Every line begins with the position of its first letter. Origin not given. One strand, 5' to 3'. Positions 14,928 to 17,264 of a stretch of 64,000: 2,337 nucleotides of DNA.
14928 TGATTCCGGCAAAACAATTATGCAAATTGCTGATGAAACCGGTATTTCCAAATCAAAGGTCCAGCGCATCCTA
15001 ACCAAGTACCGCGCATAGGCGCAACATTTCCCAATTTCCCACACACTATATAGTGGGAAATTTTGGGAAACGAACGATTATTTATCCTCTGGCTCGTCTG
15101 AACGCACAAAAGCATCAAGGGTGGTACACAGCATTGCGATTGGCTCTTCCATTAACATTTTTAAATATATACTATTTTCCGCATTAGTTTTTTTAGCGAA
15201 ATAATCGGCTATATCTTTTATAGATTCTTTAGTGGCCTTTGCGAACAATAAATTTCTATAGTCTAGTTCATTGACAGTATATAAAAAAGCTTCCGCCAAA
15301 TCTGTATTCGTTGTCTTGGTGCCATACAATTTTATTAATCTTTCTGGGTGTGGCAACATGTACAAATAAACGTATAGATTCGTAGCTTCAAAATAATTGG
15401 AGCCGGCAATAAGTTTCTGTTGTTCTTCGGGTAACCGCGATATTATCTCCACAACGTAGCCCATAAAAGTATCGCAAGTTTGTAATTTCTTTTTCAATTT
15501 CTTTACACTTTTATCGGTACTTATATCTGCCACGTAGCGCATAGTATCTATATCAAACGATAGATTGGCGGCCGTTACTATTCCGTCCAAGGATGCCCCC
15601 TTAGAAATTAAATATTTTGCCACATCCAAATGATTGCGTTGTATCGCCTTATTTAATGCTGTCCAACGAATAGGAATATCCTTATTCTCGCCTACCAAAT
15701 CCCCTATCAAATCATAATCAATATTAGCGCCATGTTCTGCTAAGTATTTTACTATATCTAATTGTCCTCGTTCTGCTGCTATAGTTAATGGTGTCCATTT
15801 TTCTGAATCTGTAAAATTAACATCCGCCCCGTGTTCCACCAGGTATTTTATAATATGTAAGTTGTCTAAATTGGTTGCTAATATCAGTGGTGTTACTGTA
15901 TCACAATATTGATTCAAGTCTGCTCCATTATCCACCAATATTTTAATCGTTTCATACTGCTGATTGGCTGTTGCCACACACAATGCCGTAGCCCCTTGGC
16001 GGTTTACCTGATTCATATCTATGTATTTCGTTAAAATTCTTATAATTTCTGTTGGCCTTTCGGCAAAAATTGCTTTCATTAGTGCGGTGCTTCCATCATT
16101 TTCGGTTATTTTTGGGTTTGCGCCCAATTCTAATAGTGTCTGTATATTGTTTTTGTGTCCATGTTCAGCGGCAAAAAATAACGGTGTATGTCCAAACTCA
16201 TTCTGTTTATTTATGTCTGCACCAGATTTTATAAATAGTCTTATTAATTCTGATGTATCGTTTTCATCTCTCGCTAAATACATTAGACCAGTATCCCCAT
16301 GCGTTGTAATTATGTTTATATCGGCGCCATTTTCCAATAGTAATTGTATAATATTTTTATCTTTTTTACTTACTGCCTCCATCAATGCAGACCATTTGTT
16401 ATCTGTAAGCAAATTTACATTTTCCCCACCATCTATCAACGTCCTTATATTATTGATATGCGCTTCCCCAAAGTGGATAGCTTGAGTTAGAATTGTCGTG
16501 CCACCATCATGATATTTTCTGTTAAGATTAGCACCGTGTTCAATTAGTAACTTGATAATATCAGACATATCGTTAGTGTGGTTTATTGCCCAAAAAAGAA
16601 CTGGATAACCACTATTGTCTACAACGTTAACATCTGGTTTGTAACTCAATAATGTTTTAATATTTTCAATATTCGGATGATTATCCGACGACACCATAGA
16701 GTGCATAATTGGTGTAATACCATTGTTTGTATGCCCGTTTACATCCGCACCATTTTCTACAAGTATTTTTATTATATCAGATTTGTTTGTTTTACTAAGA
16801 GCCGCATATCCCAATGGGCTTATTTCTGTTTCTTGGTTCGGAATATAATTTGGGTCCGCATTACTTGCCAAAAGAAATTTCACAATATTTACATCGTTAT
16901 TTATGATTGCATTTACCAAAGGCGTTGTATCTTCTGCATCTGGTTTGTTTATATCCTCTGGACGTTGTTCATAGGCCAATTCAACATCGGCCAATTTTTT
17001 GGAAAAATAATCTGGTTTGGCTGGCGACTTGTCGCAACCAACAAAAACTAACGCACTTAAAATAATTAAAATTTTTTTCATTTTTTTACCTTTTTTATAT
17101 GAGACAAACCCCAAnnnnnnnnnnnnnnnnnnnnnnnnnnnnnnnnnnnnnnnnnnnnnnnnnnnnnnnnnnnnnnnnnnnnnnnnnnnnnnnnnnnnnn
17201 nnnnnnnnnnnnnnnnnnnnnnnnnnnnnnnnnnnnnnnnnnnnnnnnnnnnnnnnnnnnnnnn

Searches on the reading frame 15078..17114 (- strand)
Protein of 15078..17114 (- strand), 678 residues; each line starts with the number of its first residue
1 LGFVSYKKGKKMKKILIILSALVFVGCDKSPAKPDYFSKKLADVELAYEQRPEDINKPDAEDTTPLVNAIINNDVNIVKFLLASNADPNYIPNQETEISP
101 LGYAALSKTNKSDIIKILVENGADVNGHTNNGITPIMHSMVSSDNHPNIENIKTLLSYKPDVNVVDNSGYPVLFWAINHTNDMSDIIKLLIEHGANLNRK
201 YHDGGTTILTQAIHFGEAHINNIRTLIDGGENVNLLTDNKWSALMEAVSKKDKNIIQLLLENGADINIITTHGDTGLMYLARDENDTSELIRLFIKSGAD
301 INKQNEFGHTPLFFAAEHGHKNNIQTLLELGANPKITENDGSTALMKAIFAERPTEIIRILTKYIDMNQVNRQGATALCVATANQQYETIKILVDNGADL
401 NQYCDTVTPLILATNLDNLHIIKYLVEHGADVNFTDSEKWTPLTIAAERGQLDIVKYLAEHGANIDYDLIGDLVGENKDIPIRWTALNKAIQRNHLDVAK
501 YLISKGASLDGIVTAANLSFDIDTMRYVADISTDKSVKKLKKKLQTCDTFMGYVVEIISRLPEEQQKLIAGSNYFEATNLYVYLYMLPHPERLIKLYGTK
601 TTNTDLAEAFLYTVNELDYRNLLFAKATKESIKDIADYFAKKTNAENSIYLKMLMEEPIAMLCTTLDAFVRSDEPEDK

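Call 41: search_protein_families(library=pfam, proteins=[window:15078-17114:-], max_evalue=0.0001)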
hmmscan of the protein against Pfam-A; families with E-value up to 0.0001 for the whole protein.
window:15078-17114:- (678 aa): 7 families
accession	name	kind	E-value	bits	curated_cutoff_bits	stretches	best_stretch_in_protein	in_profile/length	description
PF12796.13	Ank_2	-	1.3e-74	247.3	27.3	6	277-369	1-88/90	Ankyrin repeats (3 copies)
PF00023.36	Ank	-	3.9e-64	209.4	21.1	2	440-466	3-29/33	Ankyrin repeat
PF13637.12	Ank_4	-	4.3e-54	179.7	22.7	4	417-458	8-49/50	Ankyrin repeats (many copies)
PF13606.12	Ank_3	-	4e-49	158.5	22.3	0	439-466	2-29/30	Ankyrin repeat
PF13857.12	Ank_5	-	3.8e-40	135.9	27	2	299-345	7-53/56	Ankyrin repeats (many copies)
PF24521.3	Ank_KRIT1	-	1.6e-08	34.9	80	0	310-386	48-130/149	KRIT1 ankyrin-repeats domain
PF23745.1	ANK_LRRK2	-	1.1e-07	32.2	27.5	0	240-300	31-89/130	LRRK2 ANK repeat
